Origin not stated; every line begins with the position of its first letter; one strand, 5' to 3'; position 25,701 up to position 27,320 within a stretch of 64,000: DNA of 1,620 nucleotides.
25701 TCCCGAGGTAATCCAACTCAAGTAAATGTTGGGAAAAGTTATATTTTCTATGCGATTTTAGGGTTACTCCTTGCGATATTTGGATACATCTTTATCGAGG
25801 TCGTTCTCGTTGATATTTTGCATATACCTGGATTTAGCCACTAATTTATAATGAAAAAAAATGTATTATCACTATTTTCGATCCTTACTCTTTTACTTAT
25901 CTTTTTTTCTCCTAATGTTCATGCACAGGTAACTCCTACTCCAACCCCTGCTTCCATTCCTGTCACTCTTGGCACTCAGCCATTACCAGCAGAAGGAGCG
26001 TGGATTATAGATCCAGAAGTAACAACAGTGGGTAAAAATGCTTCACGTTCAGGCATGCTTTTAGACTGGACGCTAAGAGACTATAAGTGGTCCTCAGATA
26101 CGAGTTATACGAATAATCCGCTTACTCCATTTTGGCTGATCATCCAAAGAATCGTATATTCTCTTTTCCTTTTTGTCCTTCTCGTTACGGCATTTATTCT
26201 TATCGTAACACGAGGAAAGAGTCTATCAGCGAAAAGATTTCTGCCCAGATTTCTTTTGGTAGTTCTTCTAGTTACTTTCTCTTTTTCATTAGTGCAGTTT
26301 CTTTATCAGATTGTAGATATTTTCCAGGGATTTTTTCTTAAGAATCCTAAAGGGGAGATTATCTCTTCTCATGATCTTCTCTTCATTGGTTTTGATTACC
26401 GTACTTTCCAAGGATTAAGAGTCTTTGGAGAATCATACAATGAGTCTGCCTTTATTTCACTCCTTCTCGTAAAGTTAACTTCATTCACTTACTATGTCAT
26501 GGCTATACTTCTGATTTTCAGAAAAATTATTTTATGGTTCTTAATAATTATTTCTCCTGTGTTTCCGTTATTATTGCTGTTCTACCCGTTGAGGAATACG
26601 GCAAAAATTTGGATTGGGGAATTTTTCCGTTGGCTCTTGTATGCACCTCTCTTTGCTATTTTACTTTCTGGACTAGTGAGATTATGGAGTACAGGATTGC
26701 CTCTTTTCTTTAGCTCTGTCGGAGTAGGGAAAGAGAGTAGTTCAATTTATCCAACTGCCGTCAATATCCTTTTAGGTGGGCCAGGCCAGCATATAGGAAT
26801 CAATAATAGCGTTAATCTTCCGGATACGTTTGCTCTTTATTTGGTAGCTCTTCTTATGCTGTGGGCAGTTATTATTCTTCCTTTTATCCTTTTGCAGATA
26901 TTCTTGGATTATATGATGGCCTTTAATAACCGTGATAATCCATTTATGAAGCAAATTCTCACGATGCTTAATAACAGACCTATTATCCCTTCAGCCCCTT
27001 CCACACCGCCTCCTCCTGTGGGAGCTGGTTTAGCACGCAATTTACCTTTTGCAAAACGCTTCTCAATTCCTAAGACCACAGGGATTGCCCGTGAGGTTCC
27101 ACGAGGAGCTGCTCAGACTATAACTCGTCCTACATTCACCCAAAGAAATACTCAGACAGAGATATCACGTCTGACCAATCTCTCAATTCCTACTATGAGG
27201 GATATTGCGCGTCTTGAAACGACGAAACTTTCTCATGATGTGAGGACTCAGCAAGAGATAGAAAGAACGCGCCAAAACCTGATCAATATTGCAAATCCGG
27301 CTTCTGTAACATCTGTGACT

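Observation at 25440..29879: Pilin-like secreted 2-TM protein followed by a giant VirB6/TrbL-like membrane protein with a twofold repetitive extracytoplasmic tail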

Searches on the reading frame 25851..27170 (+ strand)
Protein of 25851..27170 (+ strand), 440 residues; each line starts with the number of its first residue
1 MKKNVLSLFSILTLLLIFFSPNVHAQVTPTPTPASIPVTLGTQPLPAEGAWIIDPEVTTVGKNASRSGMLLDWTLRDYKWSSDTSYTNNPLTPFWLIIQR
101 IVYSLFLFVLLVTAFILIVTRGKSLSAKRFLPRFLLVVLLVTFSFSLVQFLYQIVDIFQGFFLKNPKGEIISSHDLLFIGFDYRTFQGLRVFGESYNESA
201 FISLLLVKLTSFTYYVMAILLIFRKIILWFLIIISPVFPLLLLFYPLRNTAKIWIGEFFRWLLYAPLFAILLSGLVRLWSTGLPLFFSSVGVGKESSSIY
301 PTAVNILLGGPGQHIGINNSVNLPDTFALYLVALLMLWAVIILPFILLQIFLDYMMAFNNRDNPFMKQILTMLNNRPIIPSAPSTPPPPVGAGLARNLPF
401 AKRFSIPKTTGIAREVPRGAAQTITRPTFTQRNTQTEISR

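Call 24: find_related_loci(query=A1, collection=genome_contigs, flank=10000)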
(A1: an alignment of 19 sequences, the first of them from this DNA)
Query A1 (440 aa) in genome_contigs; peptide patterns used: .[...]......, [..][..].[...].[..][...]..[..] (x = any residue, [..] = any of these).
173 stretches matched a pattern; 140 encode a relative of the query (tblastn E <= 1e-3); the best 80 are kept; 80 distinct loci.
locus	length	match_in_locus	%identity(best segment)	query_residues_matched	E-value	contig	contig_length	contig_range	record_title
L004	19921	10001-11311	72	1-440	0e+0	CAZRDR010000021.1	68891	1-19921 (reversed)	MAG TPA_asm: uncultured Gammaproteobacteria bacterium isolate SRP135725_co2_727 genome assembly, contig: k141_4576658, w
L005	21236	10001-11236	71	37-440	0e+0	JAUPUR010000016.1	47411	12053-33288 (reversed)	MAG: Patescibacteria group bacterium isolate erpe_2018_sw_18hr_WHONDRS-SW48-000091_B_bin.71 scaffold_55176, whole genome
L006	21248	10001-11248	70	29-440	0e+0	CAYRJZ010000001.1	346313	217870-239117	MAG TPA_asm: uncultured Gammaproteobacteria bacterium isolate SRP170004_co1_576 genome assembly, contig: NODE_25_length_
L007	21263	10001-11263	70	34-440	1e-179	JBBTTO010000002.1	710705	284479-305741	MAG: Patescibacteria group bacterium isolate H52-bin062_1 H52_bin062_1_000000000002, whole genome shotgun sequence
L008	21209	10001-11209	67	40-437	3e-177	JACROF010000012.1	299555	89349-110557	MAG: Candidatus Levyibacteriota bacterium isolate NC_groundwater_1954_Pr3_S-0.2um_39_3 scaffold_49882, whole genome shot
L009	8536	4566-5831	56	27-438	3e-146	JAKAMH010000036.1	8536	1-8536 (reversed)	MAG: bacterium isolate WY5.bin164 NODE_15198_length_8536_cov_1.132477, whole genome shotgun sequence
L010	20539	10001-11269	57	5-418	1e-141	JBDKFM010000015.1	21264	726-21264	MAG: Candidatus Parcubacteria bacterium isolate farmington_2019_sw_WHONDRS-S19S_0053_A_bin.46 scaffold_0000675, whole ge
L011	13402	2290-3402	59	45-418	1e-139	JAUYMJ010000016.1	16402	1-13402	MAG: bacterium isolate C24_metabat.bin.81 C24_k141_870448, whole genome shotgun sequence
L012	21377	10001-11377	51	11-423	4e-139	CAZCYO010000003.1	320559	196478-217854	MAG TPA_asm: uncultured Gammaproteobacteria bacterium isolate SRP278252_co1_715 genome assembly, contig: NODE_17_length_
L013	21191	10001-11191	55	3-408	1e-136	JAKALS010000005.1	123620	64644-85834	MAG: bacterium isolate WY5.bin132 NODE_219_length_123620_cov_6.550169, whole genome shotgun sequence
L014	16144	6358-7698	52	9-440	4e-137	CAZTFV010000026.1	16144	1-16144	MAG TPA_asm: uncultured Gammaproteobacteria bacterium isolate SRP269290_co1_791 genome assembly, contig: NODE_4849_lengt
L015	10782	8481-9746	52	20-437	2e-135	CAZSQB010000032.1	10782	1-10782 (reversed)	MAG TPA_asm: uncultured Gammaproteobacteria bacterium isolate SRP269290_co3_983 genome assembly, contig: NODE_7657_lengt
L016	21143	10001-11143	56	20-408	2e-134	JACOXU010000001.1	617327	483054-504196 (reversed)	MAG: Candidatus Levyibacteriota bacterium isolate NC_groundwater_161_Ag_S-0.1um_37_19 S4_GD2017_2_S1_scaffold_10, whole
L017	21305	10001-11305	51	3-435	3e-133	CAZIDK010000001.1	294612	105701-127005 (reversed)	MAG TPA_asm: uncultured Gammaproteobacteria bacterium isolate SRP302447_co4_23 genome assembly, contig: NODE_116_length_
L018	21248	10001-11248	52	20-435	4e-133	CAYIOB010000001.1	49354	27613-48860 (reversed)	MAG TPA_asm: uncultured Gammaproteobacteria bacterium isolate ERP119705_co25_644 genome assembly, contig: NODE_228_lengt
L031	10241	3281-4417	55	24-408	9e-129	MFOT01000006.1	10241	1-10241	MAG: Candidatus Levybacteria bacterium RIFCSPLOWO2_01_FULL_38_21 rifcsplowo2_01_scaffold_16734, whole genome shotgun seq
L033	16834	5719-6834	55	44-408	3e-128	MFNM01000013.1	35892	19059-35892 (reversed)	MAG: Candidatus Levybacteria bacterium RIFCSPHIGHO2_01_FULL_37_33 rifcsphigho2_01_scaffold_2070, whole genome shotgun se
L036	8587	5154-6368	51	1-407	6e-127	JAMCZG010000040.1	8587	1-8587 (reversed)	MAG: Patescibacteria group bacterium isolate FK_Sedi_B_Bin.314 NODE_35471_length_8587_cov_4.62305, whole genome shotgun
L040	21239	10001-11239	52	15-422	1e-126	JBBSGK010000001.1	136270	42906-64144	MAG: Candidatus Levyibacteriota bacterium isolate LS2_sbin.37 LS2_sbin.37_K_1061297_L_136270_cov_12.0000, whole genome s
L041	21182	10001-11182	51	42-440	4e-126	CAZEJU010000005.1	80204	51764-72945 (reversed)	MAG TPA_asm: uncultured Gammaproteobacteria bacterium isolate binchicken_co105_439 genome assembly, contig: NODE_325_len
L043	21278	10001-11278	51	18-431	6e-126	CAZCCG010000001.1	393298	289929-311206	MAG TPA_asm: uncultured Gammaproteobacteria bacterium isolate SRP200132_co1_33 genome assembly, contig: NODE_10_length_3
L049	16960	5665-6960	51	37-435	7e-125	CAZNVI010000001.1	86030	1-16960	MAG TPA_asm: uncultured Gammaproteobacteria bacterium isolate SRP192515_co1_25 genome assembly, contig: NODE_154_length_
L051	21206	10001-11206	52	11-427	4e-125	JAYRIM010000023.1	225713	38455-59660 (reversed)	MAG: Candidatus Levyibacteriota bacterium isolate SZ_szas25bin.53 k141_1259646, whole genome shotgun sequence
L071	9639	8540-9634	56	44-407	7e-120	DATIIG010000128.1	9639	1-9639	MAG TPA_asm: Candidatus Saccharimonadales bacterium isolate SMAG_U15658 k141_238548, whole genome shotgun sequence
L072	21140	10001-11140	56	35-400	5e-120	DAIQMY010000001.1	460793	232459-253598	MAG TPA_asm: Candidatus Levyibacteriota bacterium isolate CTOTU2445 NODE_4_length_460793_cov_8.496773, whole genome shot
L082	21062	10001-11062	53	6-369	1e-117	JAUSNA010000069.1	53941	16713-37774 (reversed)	MAG: Candidatus Levyibacteriota bacterium isolate E19_metabat.bin.104 E19_k141_378344, whole genome shotgun sequence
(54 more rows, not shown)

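Call 29: predict_structure(alignment_id=A1)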
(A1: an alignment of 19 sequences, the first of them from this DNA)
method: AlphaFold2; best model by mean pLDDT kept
length: 440 residues; sequences in the alignment: 19
mean_pLDDT: 64.5   pTM: 0.55
mean pLDDT of the five models: 64.5, 61.3, 60.4, 58.3, 58.0
residues with pLDDT >= 90: 6; 70-90: 203; 50-70: 123; < 50: 108
segments of 3 or more residues with pLDDT < 50: 21-42, 83-86, 284-297, 376-440
pLDDT, mean of each block of 10 residues (from residue 1): 85 83 41 39 63 80 80 68 52 73 80 82 69 78 77 73 67 68 71 74 81 84 76 68 64 68 73 70 49 48 68 52 69 79 77 66 59 53 43 40 38 37 37 38
secondary structure, 60 per line:
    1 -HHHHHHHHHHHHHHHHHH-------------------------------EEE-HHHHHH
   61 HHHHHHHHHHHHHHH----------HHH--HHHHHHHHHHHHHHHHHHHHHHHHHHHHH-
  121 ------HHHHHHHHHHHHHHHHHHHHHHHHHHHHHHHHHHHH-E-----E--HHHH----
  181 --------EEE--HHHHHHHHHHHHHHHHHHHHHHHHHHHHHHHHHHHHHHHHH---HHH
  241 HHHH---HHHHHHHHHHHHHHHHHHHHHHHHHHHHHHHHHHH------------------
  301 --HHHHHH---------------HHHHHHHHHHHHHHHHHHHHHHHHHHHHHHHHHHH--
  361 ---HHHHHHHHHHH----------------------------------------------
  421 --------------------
elements in order: H2-19 E51-53 H55-75 H91-119 H127-162 H173-176 E189-191 H194-234 H238-244 H248-282 H303-308 H324-358 H364-374

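Call 33: fold_search(model_id=the predicted structure, library=pdb)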
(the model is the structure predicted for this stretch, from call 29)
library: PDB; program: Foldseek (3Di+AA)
matches with E <= 10: 13; with E <= 0.001: 0
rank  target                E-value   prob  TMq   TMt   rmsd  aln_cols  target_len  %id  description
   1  8rtd_L                4.8e-01  0.47  0.26  0.37  11.1       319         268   16  Stalk-Arches-IMC structure from the fully-assembled R388 type IV secretion system determined by cryo-EM. (released 2024-06-19)
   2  7zjg_A                2.2e+00  0.05  0.12  0.10  24.3       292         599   16  Probenecid (released 2023-01-18)
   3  8rtd_H                3.6e+00  0.14  0.23  0.39   8.5       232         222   17  Stalk-Arches-IMC structure from the fully-assembled R388 type IV secretion system determined by cryo-EM. (released 2024-06-19)
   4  6uqf_A                3.6e+00  0.03  0.11  0.10  23.6       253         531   12  Human HCN1 channel in a hyperpolarized conformation (released 2019-12-11)
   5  8px9_B                3.8e+00  0.02  0.10  0.08  27.0       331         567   12  Structure of the antibacterial peptide ABC transporter McjD, solved at wavelength 2.75 A (released 2023-10-25)
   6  8px9_A                4.2e+00  0.02  0.09  0.08  27.2       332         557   14  Structure of the antibacterial peptide ABC transporter McjD, solved at wavelength 2.75 A (released 2023-10-25)
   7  9vsd_A                5.5e+00  0.02  0.11  0.13  25.9       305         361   15  Structure of the phosphomimetic mutant CAX1 in Arabidopsis thaliana in the apo state (released 2025-09-03)
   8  7f4i_R                5.7e+00  0.02  0.09  0.13  28.1       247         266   15  Cryo-EM structure of SHU9119-bound melanocortin-1 receptor in complex with Gs protein and Nb35 (released 2021-09-08)
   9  9s35_A                5.7e+00  0.01  0.09  0.12  25.8       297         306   15  Cryo-EM structure of Candida albicans Vrg4 bound to an inhibitory nanobody. (released 2025-09-03)
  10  8y60_A                7.4e+00  0.01  0.09  0.09  22.5       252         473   12  Structural mechanism of human HCN1 hyperpolarization-activated channel inhibition by ivabradine (released 2025-10-29)
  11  7o3v_I                8.6e+00  0.05  0.16  0.28   8.8       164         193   13  Stalk complex structure (TrwJ/VirB5-TrwI/VirB6) from the fully-assembled R388 type IV secretion system determined by c (released 2022-06-22)
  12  8q8p_A                9.1e+00  0.02  0.12  0.15  40.9       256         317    8  Cryo-EM structure of the magnesium channel CtMrs2 in the closed state (released 2024-11-27)
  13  8rtd_I                9.5e+00  0.04  0.15  0.25   9.8       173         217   15  Stalk-Arches-IMC structure from the fully-assembled R388 type IV secretion system determined by cryo-EM. (released 2024-06-19)

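Call 34: search_protein_families(library=pfam, alignment_id=A1, max_evalue=0.01)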
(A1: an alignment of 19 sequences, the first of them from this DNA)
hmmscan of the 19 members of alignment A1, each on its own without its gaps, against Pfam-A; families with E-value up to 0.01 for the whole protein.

A. member 1, seq(440 aa): 1 family
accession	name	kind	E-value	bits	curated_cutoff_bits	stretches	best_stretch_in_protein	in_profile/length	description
PF04610.19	TrbL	-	3.8e-05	24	25.9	1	112-279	6-180/215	TrbL/VirB6 plasmid conjugal transfer protein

B. families by the number of members that match (of 19 scanned): 2 families
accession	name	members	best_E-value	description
PF04610.19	TrbL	6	8.3e-06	TrbL/VirB6 plasmid conjugal transfer protein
PF04956.18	TrbC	1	0.00048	TrbC/VIRB2 pilin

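Call 35: search_solved_structures(query=A1, max_evalue=10)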
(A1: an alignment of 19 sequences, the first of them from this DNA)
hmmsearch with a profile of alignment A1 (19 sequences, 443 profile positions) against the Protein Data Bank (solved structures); distinct sequences matched with E-value up to 10: 1.
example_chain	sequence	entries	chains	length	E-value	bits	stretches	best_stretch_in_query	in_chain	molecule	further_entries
9uzo_D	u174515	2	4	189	0.22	13.4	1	197-256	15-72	Protein OPG107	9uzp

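Call 68: search_protein_families(library=pfam, proteins=[L043:15218-17941:+, L012:16992-19700:+, L082:7491-9593:+, L082:15566-18829:+, L040:17959-20913:+, L049:14601-16745:+, L071:664-2172:-, L008:701-2257:-, L072:30-3248:-, L036:2365-4776:+], max_evalue=0.001)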
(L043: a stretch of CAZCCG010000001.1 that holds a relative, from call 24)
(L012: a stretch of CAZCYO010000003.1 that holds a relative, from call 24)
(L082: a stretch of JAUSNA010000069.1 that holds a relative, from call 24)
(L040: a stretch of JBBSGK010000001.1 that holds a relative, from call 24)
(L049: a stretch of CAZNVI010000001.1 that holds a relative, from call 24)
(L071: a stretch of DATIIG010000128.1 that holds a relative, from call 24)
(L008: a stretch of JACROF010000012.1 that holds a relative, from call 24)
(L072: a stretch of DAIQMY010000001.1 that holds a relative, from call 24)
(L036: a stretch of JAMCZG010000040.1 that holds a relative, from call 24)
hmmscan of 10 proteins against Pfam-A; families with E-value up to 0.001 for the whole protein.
L043:15218-17941:+ (908 aa): 4 families
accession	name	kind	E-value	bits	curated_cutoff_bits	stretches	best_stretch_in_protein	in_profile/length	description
PF00082.27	Peptidase_S8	-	1.4e-48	166.1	21.8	1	169-414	2-273/288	Subtilase family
PF17210.9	SdrD_B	-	6.3e-13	49.3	29.7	1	625-685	7-70/112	SdrD B-like domain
PF13620.12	CarboxypepD_reg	-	0.00013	22.7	32.3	1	636-687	8-63/82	Carboxypeptidase regulatory-like domain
PF22148.1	Fervidolysin_NPro-like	-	0.00032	21.4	21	0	40-132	6-81/81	Fervidolysin N-terminal prodomain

L012:16992-19700:+ (903 aa): 1 family
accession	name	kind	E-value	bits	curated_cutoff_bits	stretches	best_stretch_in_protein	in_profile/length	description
PF09471.16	Peptidase_M64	-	0.00037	20.2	26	0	203-268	8-73/302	IgA Peptidase M64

L082:7491-9593:+ (701 aa): 0 families

L082:15566-18829:+ (1088 aa): 6 families
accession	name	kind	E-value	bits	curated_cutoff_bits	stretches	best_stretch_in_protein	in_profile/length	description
PF02868.21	Peptidase_M4_C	-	2.8e-43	148.1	24.4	1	379-535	1-163/165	Thermolysin metallopeptidase, alpha-helical domain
PF04389.22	Peptidase_M28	-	9.8e-37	127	21.3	1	877-1080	1-191/193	Peptidase family M28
PF01447.24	Peptidase_M4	-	2e-14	54.7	22.4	1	299-376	69-145/145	Thermolysin metallopeptidase, catalytic domain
PF07504.19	FTP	-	2.7e-07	30.8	21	1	126-168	7-49/51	Fungalysin/Thermolysin Propeptide Motif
PF01546.33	Peptidase_M20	-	9.8e-05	22.8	24.6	1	910-967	30-82/206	Peptidase family M20/M25/M40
PF05450.20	Nicastrin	-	0.00013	22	25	0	890-962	2-73/218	Nicastrin large lobe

L040:17959-20913:+ (985 aa): 10 families
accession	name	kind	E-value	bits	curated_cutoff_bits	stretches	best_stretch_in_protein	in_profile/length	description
PF00580.27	UvrD-helicase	-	4e-79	266.5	23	1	6-288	1-270/271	UvrD/REP helicase N-terminal domain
PF13361.12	UvrD_C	-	1.6e-58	199.2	25.6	1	294-658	1-348/350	UvrD-like helicase C-terminal domain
PF12705.13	PDDEXK_1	-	4.3e-34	119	22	1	732-983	2-247/247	PD-(D/E)XK nuclease superfamily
PF13245.12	AAA_19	-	2.3e-22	80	25.1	1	10-272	1-132/134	AAA domain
PF13538.12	UvrD_C_2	-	2.6e-11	43.7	27.4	1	584-604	4-24/52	UvrD-like helicase C-terminal domain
PF01443.25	Viral_helicase1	-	9.6e-09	35.8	21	0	212-328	42-158/228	Viral superfamily 1 RNA helicase core domain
PF10926.14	DUF2800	-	1.2e-07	31.7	21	1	873-983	126-233/368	Protein of unknown function (DUF2800)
PF13604.12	AAA_30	-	1.4e-07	31.9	27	1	5-70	1-66/191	AAA domain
PF01930.23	Cas_Cas4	-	5.3e-06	27.1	22.7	1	868-983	53-159/160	Domain of unknown function DUF83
PF13087.12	AAA_12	-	4e-05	23.7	27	0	522-657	84-192/195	AAA domain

L049:14601-16745:+ (715 aa): 5 families
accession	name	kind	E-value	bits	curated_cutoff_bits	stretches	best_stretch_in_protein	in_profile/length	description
PF01580.24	FtsK_SpoIIIE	-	6.7e-65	219.1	24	1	347-534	2-221/221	FtsK/SpoIIIE family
PF17854.6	FtsK_alpha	-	3.9e-27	94.8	22.9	1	240-339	2-101/101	FtsK alpha domain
PF09397.16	FtsK_gamma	-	5.7e-26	90.5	30.6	1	643-702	3-62/63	Ftsk gamma domain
PF01935.23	DUF87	-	1.2e-05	26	23.2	1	370-432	8-68/220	Helicase HerA, central domain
PF05621.17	TniB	-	0.00036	20.5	22.4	0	380-405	32-57/189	Bacterial TniB protein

L071:664-2172:- (502 aa): 5 families
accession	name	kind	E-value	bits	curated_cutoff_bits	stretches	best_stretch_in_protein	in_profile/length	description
PF09334.17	tRNA-synt_1g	-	7.7e-95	318.4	20.1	1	26-383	2-390/391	tRNA synthetases class I (M)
PF00133.28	tRNA-synt_1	-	1.2e-27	97.2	22.7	2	247-348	299-403/414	tRNA synthetases class I (I, L, M and V)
PF01406.26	tRNA-synt_1e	-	2e-13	50.8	27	2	309-367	241-299/301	tRNA synthetases class I (C) catalytic domain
PF08264.19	Anticodon_1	-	9.2e-07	29.3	25.1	1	408-500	12-105/148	Anticodon-binding domain of tRNA ligase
PF19303.5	Anticodon_3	-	1.4e-05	25.4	23.5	1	412-488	26-102/152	Anticodon binding domain of methionyl tRNA ligase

L008:701-2257:- (518 aa): 0 families

L072:30-3248:- (1072 aa): 7 families
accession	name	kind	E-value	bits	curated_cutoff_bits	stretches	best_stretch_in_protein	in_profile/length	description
PF02786.22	CPSase_L_D2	-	1.1e-89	299.9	19.8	2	122-339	1-209/211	Carbamoyl-phosphate synthase L chain, ATP binding domain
PF25596.1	CPSase_L_D1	-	7.5e-86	284.3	27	2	2-117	3-116/118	Carbamoyl phosphate synthase preATP-grasp domain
PF02787.25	CPSase_L_D3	-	6.9e-26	90.5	26.6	1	429-505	2-79/80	Carbamoyl-phosphate synthetase large chain, oligomerisation domain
PF02222.28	ATP-grasp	-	1.6e-18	67.4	27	2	681-846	2-163/179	ATP-grasp domain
PF02142.27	MGS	-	4.2e-16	59.3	24.1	1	953-1041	2-94/94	MGS-like domain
PF07478.18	Dala_Dala_lig_C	-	6.5e-13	49.1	24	2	702-843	29-173/204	D-ala D-ala ligase C-terminus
PF15632.11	ATPgrasp_Ter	-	2.1e-07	31.2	29.1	1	803-872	43-111/131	ATP-grasp in the biosynthetic pathway with Ter operon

L036:2365-4776:+ (804 aa): 0 families
